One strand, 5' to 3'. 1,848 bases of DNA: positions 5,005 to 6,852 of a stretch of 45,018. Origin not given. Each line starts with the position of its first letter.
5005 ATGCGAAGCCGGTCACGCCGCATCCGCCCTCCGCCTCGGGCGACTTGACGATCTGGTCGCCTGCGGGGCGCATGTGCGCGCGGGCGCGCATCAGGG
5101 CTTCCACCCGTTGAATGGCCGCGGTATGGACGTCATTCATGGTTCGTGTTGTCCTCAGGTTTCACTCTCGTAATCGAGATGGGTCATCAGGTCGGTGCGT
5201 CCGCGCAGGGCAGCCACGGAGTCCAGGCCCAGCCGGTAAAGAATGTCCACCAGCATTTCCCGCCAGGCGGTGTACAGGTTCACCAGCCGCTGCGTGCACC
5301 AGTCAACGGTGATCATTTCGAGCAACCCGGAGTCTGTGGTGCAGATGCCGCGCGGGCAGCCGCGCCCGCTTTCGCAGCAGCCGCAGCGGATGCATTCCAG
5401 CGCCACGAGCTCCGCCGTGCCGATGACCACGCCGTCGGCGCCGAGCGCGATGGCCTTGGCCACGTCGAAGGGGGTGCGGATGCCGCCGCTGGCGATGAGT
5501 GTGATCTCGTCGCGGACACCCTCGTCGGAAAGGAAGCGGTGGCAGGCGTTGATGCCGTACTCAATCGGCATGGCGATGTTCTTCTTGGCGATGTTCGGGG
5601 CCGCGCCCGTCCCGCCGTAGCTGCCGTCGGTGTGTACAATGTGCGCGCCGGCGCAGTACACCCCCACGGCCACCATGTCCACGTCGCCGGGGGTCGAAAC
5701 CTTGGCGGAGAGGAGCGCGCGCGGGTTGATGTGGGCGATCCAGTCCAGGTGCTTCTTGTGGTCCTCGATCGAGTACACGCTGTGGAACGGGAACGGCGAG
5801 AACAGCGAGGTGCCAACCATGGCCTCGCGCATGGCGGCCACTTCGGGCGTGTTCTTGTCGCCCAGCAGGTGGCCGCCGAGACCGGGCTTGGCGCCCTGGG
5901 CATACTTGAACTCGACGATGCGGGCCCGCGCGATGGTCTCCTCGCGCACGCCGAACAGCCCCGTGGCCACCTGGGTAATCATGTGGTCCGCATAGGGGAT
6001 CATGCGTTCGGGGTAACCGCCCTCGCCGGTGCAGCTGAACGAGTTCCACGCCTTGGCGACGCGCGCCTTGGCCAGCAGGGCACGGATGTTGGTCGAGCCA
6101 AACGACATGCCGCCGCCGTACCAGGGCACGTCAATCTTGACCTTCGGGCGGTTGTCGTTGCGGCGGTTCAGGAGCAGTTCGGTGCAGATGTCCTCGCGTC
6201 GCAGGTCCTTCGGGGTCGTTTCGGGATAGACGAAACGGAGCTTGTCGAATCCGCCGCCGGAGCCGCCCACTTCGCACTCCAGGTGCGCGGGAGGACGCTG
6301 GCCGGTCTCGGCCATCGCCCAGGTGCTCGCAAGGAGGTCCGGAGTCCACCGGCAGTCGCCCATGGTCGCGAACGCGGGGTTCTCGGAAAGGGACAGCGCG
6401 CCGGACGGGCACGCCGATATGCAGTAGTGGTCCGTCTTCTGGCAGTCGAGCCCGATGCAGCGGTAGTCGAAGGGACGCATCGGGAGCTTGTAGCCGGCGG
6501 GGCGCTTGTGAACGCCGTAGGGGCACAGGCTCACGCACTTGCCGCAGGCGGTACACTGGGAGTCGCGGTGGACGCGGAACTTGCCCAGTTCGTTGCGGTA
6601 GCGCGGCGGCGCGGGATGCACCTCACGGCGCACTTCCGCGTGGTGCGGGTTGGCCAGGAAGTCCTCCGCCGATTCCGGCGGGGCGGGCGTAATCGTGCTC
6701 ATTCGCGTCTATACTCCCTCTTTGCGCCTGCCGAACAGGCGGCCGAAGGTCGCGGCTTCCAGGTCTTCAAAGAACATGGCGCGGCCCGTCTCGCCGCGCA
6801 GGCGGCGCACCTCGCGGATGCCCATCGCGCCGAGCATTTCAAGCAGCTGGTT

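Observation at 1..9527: Eight-gene coupled operon joining HdrA(L)BC/MvhD to a split glutamate synthase and a MetF: candidate undescribed electron-bifurcating complex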

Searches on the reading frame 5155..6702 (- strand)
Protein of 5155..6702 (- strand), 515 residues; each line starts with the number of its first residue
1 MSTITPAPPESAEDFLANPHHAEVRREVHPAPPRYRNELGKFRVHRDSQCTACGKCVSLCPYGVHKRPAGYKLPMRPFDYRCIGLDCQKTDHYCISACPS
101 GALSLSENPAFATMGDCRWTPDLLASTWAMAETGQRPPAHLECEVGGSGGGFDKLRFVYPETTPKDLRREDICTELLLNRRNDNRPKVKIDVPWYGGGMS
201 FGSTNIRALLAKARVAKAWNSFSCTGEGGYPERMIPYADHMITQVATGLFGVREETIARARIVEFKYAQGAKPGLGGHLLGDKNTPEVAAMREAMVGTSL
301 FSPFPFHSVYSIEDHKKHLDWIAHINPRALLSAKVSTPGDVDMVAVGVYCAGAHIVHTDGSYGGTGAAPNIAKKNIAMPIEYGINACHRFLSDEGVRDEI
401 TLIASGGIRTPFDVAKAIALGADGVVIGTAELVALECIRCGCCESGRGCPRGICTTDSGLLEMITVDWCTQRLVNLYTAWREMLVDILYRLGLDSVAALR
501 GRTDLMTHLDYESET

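Call 4: search_protein_families(library=pfam, proteins=[window:5155-6702:-], max_evalue=0.01)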
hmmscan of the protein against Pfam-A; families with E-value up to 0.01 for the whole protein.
window:5155-6702:- (515 aa): 13 families
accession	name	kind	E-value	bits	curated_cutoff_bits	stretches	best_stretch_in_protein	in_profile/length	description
PF01645.23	Glu_synthase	-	1e-84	285.3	20.4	1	181-492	56-367/369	Conserved region in glutamate synthase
PF01070.24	FMN_dh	-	3.4e-07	30.1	24.9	1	395-436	269-310/350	FMN-dependent dehydrogenase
PF12838.12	Fer4_7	-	3.3e-06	27.9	27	1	40-64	29-52/52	4Fe-4S dicluster domain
PF00037.32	Fer4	-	7.4e-06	26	21.1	1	48-63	6-21/24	4Fe-4S binding domain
PF00478.31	IMPDH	-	1.5e-05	24.6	25.6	1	384-429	196-237/345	IMP dehydrogenase / GMP reductase domain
PF13187.11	Fer4_9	-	2.7e-05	24.6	27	2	49-102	1-51/52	4Fe-4S dicluster domain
PF03060.21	NMO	-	2.8e-05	24.1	28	1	399-437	193-231/331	Nitronate monooxygenase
PF13237.11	Fer4_10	-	0.00027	21.2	25.5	1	46-99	5-53/53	4Fe-4S dicluster domain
PF13534.11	Fer4_17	-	0.0003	21.7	22.2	0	45-64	41-60/61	4Fe-4S dicluster domain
PF12837.12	Fer4_6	-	0.0016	18.7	25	1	47-64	6-23/24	4Fe-4S binding domain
PF00977.27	His_biosynth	-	0.0017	18.2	23.6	1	400-430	191-221/228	Histidine biosynthesis protein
PF12797.12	Fer4_2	-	0.0086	16.4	24.5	1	48-62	8-22/22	4Fe-4S binding domain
PF13183.11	Fer4_8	-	0.0091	17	27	1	46-64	50-68/68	4Fe-4S dicluster domain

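Call 5: search_protein_families(library=ncbifam, proteins=[window:5155-6702:-], max_evalue=0.01)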
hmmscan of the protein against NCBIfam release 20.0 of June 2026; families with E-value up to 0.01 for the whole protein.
window:5155-6702:- (515 aa): 20 families
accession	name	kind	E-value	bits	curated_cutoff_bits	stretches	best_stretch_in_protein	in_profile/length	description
NF008730.0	PRK11750.1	equivalog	7.5e-57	192.5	1047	1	197-513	864-1179/1490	glutamate synthase large subunit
TIGR02151.1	IPP_isom_2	equivalog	8.1e-09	34.8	281.3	1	380-427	240-287/338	type 2 isopentenyl-diphosphate Delta-isomerase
NF008398.0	PRK11197.1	subfamily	3.2e-06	26.2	376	1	394-436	295-337/381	L-lactate dehydrogenase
NF033901.1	L_lactate_LldD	exception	6.8e-06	25.3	550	1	394-436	295-337/377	FMN-dependent L-lactate dehydrogenase LldD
TIGR03966.1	actino_HemFlav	equivalog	1.5e-05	23.9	470.85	1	394-435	297-338/385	pre-mycofactocin synthase MftD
TIGR04395.1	cutC_activ_rSAM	equivalog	0.00014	21.3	360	1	45-106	51-106/309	choline TMA-lyase-activating enzyme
TIGR01302.1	IMP_dehydrog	equivalog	0.00021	20.3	481.5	1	398-429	326-357/450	IMP dehydrogenase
NF005311.0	PRK06843.1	equivalog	0.00029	19.9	779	1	398-429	255-286/404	inosine 5-monophosphate dehydrogenase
TIGR01304.1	IMP_DH_rel_2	equivalog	0.00033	20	342.1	1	385-430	241-285/365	GuaB3 family IMP dehydrogenase-related protein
NF002231.0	PRK01130.1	subfamily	0.00056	19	189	1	399-430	181-212/230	putative N-acetylmannosamine-6-phosphate 2-epimerase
NF041303.1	Indglycph_syn_Halo_TrpC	equivalog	0.00081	18.8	380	1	396-430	201-235/250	indole-3-glycerol phosphate synthase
NF003198.0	PRK04169.1-2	subfamily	0.00095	18.3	247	1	399-430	197-228/249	geranylgeranylglyceryl/heptaprenylglyceryl phosphate synthase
NF007012.0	PRK09476.1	equivalog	0.0011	18.2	269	1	48-105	59-118/254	ferredoxin-type protein NapG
TIGR00007.1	TIGR00007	equivalog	0.0013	18.4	228.95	1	398-430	188-220/231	1-(5-phosphoribosyl)-5-[(5-phosphoribosylamino)methylideneamino]imidazole-4-carboxamide isomerase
NF006221.0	PRK08348.1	subfamily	0.0013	18.4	124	1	32-113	32-102/136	NADH-plastoquinone oxidoreductase subunit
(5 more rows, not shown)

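Call 34: search_solved_structures(query=window:5155-6702:-, max_evalue=0.00001, show_alignments=2)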
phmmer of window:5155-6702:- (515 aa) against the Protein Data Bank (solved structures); distinct sequences matched with E-value up to 0.00001: 5.
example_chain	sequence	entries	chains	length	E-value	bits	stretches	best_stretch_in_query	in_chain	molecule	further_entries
2vdc_A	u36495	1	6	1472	1e-48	169.6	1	220-508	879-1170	GLUTAMATE SYNTHASE [NADPH] LARGE CHAIN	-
1ea0_A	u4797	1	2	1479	1e-48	169.6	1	220-508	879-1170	GLUTAMATE SYNTHASE [NADPH] LARGE CHAIN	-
6s6s_A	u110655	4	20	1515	1.1e-48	169.6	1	220-508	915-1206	Glutamate synthase [NADPH] large chain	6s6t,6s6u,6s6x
7mfm_G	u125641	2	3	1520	1.9e-43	152.3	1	196-508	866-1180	Glutamate synthase (NADPH) large chain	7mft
1llw_A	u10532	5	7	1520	2.8e-43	151.7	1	238-506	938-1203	Ferredoxin-dependent glutamate synthase | FERREDOXIN-DEPENDENT GLUTAMATE SYNTHASE 2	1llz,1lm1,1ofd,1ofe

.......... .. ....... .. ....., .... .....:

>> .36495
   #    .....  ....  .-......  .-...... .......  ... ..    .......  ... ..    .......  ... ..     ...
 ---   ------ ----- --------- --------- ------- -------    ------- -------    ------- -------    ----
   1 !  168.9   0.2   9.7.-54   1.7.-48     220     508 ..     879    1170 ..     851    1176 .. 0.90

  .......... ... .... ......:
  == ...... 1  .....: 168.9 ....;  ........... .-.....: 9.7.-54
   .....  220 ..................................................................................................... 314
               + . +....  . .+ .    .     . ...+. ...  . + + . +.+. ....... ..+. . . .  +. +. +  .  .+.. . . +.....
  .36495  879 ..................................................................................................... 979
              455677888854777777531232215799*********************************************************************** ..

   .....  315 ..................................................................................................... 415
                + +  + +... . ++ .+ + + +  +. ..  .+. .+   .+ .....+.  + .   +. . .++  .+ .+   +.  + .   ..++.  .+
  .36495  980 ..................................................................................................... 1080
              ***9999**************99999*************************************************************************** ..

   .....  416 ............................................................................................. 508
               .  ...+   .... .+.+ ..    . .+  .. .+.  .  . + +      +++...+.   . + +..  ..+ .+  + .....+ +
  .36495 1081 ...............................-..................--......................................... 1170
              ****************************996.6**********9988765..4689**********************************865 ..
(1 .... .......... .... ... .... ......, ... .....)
